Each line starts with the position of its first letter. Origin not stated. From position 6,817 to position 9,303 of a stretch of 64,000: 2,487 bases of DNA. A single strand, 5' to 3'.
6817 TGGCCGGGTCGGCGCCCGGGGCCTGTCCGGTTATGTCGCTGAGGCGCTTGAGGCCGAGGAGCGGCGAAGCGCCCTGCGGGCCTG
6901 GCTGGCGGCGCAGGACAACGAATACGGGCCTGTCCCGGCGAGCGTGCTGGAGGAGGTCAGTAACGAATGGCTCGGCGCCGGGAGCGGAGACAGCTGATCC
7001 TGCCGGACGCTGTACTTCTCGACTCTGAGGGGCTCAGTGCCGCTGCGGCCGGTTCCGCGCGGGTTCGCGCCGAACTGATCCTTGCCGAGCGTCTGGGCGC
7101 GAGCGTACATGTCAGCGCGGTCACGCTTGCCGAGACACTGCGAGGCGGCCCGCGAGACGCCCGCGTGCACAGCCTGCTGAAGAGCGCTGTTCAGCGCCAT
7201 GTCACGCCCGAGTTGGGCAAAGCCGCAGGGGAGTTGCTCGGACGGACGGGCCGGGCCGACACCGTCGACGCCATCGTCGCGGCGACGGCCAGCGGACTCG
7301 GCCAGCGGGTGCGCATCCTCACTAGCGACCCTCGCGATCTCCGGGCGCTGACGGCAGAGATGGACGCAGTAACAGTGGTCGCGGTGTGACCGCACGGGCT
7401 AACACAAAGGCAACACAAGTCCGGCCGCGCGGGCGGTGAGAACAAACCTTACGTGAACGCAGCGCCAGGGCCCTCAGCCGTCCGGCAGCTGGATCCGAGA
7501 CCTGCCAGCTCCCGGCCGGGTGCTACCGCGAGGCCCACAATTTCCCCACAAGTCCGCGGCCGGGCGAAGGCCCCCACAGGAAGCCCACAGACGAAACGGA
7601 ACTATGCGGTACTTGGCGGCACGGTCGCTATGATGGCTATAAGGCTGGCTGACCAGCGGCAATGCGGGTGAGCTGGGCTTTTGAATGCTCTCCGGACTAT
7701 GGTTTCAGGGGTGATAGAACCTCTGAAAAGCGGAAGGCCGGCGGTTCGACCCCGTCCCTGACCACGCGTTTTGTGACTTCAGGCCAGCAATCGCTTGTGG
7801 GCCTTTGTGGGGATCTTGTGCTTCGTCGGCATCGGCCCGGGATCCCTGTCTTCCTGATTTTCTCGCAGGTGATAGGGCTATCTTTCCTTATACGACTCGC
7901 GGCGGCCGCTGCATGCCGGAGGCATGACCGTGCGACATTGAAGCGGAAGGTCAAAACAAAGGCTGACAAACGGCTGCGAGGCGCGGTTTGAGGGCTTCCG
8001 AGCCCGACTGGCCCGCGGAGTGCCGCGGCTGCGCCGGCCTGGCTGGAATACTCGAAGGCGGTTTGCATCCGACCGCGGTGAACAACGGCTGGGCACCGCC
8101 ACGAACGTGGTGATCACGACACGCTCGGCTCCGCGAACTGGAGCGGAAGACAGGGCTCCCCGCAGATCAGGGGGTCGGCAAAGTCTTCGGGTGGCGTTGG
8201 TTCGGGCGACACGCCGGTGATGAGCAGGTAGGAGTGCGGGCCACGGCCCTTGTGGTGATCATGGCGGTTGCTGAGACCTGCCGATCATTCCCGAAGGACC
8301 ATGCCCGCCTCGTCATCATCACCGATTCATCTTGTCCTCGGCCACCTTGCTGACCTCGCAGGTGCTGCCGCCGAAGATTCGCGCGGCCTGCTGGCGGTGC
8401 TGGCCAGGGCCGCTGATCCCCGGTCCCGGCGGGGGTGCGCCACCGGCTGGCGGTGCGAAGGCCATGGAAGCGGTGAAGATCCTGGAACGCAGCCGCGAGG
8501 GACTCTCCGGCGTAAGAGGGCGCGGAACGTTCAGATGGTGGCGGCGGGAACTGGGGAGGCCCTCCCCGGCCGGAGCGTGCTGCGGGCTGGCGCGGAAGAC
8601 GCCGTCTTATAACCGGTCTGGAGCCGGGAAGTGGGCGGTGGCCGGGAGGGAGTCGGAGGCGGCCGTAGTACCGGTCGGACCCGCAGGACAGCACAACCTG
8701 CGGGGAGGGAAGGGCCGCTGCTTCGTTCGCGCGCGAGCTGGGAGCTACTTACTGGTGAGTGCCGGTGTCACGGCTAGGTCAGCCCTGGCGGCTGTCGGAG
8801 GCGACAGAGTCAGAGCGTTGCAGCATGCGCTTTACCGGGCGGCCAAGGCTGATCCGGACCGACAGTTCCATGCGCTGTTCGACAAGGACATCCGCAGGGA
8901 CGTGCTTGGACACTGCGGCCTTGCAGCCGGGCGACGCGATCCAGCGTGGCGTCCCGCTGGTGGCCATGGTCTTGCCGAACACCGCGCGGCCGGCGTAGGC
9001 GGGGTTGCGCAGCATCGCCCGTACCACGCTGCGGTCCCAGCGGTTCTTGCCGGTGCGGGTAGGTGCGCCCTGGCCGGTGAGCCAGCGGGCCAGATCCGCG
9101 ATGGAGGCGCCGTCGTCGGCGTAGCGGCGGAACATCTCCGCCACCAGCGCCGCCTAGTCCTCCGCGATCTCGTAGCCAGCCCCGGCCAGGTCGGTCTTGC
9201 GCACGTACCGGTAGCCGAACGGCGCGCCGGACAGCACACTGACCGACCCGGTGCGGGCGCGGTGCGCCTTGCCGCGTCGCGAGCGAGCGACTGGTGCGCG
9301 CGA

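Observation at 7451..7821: Half a tRNA-Phe gene inside an attP-like site with CCCACA arm repeats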

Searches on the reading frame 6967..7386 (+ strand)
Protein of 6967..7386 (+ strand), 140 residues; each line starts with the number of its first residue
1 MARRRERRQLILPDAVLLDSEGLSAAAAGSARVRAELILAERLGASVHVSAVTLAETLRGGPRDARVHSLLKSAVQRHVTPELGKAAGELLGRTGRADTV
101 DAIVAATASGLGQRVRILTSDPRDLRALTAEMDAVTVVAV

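Call 50: search_protein_families(library=pfam, proteins=[window:6967-7386:+], max_evalue=0.001)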
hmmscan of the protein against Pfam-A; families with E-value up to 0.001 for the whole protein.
window:6967-7386:+ (140 aa): 1 family
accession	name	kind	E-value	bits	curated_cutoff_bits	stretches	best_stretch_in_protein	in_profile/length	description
PF01850.27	PIN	-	4.7e-06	27.6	23.6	1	16-123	1-113/120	PIN domain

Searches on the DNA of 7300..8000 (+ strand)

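Call 7: search_rna_families(source=window, start=7300, end=8000, threshold=evalue, max_evalue=10, show_alignments=3)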
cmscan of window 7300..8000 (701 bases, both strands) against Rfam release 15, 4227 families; matches with E-value up to 10: 2.
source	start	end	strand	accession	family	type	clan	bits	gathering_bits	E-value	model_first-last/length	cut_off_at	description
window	7466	7523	-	RF04311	dauA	Cis-reg;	-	17.7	45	4.4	1-88/88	no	dauA ncRNA motif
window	7699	7725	-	RF01785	blv_FSE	Cis-reg; frameshift_element;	-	14.9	34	6.9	1-27/27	no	ribosomal frameshift site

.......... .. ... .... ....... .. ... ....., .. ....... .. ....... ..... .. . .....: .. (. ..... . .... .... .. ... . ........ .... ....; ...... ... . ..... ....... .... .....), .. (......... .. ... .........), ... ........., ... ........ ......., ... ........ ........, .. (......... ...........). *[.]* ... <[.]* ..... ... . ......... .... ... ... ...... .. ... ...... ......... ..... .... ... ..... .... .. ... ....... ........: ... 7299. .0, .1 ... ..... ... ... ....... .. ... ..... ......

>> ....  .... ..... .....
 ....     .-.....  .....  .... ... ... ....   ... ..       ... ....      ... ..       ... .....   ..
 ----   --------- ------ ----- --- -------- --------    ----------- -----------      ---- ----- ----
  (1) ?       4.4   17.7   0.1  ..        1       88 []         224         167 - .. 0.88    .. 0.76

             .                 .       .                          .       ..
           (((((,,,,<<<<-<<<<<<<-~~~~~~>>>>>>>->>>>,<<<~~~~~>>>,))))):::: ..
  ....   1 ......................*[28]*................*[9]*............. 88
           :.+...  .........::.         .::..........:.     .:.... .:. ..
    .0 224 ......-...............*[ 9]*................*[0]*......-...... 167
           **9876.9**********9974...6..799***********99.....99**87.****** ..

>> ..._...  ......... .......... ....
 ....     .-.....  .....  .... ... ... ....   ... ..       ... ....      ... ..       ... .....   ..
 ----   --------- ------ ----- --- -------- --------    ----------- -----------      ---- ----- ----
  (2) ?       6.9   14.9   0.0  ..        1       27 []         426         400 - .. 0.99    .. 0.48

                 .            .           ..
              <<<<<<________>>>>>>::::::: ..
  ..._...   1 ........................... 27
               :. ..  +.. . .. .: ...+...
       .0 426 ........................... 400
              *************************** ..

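Call 13: search_dna_similar(query=window:7440-7830:+, collection=plasmids, mode=distant, max_evalue=0.01)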
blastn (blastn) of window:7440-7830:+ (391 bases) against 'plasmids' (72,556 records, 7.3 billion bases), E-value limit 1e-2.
Records with a match: 4; places in all: 6; records where one place covers at least 80% of the query: 0.
Best place of each record, by identity: 90-95% 2; 80-90% 2.
By first word of the organism name: Micromonospora 1; Nonomuraea 1; Nocardia 1; Paenarthrobacter 1.
By predicted mobility (MOB-suite, as given by PLSDB): non-mobilizable 3; conjugative 1.
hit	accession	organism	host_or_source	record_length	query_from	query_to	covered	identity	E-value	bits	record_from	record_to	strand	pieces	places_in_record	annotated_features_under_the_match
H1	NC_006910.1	Micromonospora rosaria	-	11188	284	326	11%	90.7%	1e-6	61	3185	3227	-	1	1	none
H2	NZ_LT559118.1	Nonomuraea gerenzanensis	-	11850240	284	326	11%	90.7%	1e-6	61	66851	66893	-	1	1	none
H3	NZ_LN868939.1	Nocardia farcinica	not known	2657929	284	326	11%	88.4%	6e-5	56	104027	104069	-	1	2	none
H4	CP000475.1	Paenarthrobacter aurescens TC1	-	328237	288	326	10%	89.7%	2e-4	54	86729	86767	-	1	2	none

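Call 14: search_dna_similar(query=window:7440-7830:+, collection=phages, mode=distant, max_evalue=0.01)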
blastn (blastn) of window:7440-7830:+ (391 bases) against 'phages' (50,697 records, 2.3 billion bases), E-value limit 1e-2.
Records with a match: 1; places in all: 1; records where one place covers at least 80% of the query: 0.
Best place of each record, by identity: 80-90% 1.
By first word of the organism name: Mycobacterium 1.
By host as written in the record: Mycobacterium smegmatis mc2 155 1.
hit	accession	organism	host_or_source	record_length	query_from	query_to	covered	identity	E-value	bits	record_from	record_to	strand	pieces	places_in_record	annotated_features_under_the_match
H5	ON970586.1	Mycobacterium phage Peterson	Mycobacterium smegmatis mc2 155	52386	284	327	11%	88.6%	5e-6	58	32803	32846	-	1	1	41: tRNA-Phe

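Call 15: get_annotated_region(hit=H1, flank=3000)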
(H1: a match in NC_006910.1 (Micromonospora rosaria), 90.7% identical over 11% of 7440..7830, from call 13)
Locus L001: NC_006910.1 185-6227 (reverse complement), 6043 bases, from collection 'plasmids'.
description: Micromonospora rosaria plasmid pMR2, complete sequence
organism: Micromonospora rosaria (NCBI taxid 47874)
taxonomy: Bacteria; Actinomycetota; Actinomycetes; Micromonosporales; Micromonosporaceae; Micromonospora; Micromonospora rosaria
host: -; source: -; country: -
typing (MOB-suite, as given by PLSDB): non-mobilizable
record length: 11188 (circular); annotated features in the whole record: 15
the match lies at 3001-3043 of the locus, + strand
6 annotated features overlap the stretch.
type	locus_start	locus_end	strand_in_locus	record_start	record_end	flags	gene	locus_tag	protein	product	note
CDS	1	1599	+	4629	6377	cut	-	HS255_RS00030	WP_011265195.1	replication initiator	-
CDS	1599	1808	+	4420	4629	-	-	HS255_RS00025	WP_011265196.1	excisionase family DNA-binding protein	-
CDS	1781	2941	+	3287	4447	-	-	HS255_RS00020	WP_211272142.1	site-specific integrase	-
CDS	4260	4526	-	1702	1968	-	-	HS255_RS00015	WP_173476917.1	hypothetical protein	-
CDS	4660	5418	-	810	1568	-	-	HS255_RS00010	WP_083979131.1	glycosyltransferase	-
CDS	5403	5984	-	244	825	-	-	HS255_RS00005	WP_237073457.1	UTRA domain-containing protein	-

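Call 16: get_annotated_region(hit=H2, flank=1500)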
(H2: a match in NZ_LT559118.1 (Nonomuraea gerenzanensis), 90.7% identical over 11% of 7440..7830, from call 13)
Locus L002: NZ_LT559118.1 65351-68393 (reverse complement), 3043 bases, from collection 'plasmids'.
description: Nonomuraea gerenzanensis isolate nono1 plasmid I, complete sequence
organism: Nonomuraea gerenzanensis (NCBI taxid 93944)
taxonomy: Bacteria; Actinomycetota; Actinomycetes; Streptosporangiales; Streptosporangiaceae; Nonomuraea; Nonomuraea gerenzanensis
host: -; source: -; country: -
typing (MOB-suite, as given by PLSDB): non-mobilizable
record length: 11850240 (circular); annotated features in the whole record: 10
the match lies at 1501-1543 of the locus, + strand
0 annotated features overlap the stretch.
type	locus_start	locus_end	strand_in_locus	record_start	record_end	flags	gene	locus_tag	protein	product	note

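Call 17: get_annotated_region(hit=H5, flank=2500)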
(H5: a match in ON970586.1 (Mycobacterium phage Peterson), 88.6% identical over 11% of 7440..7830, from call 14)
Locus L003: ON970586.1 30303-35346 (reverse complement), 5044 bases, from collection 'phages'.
description: Mycobacterium phage Peterson, complete genome.
organism: Mycobacterium phage Peterson (NCBI taxid 2927264)
taxonomy: Viruses; Duplodnaviria; Heunggongvirae; Uroviricota; Caudoviricetes; Fromanvirus
host: Mycobacterium smegmatis mc2 155; source: soil; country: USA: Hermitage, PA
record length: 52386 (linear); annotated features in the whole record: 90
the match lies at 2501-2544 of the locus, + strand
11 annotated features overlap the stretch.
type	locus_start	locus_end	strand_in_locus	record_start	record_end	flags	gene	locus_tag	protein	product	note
CDS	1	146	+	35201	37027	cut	48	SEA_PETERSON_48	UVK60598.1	DNA polymerase I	-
CDS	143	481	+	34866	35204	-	47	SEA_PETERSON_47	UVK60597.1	hypothetical protein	-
CDS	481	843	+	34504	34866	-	46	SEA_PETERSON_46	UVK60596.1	hypothetical protein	-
CDS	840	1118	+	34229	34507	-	45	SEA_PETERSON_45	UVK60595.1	hypothetical protein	-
CDS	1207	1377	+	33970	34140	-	44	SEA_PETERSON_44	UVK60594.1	hypothetical protein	-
CDS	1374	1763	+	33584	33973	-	43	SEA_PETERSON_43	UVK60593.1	hypothetical protein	-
CDS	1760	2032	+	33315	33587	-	42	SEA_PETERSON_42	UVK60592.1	hypothetical protein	-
tRNA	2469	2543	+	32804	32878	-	41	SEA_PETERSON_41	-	tRNA-Phe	tRNA-Phe(gaa)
CDS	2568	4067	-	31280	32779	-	40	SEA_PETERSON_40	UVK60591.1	serine integrase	-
CDS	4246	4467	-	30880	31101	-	39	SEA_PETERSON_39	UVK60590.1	membrane protein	-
CDS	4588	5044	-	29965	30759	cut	38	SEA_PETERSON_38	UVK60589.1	hypothetical protein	-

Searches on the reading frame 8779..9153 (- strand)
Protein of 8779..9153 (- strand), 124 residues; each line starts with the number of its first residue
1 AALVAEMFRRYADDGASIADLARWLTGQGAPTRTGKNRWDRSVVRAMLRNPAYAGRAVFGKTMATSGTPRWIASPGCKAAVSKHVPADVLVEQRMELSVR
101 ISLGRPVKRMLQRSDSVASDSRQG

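Call 50: search_protein_families(library=pfam, proteins=[window:8779-9153:-], max_evalue=0.001)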
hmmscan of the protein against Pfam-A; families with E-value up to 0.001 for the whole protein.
window:8779-9153:- (124 aa): 1 family
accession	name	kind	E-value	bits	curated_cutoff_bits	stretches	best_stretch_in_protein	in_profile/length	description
PF07508.19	Recombinase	-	1.6e-15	57.6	21.1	1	1-66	4-71/102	Recombinase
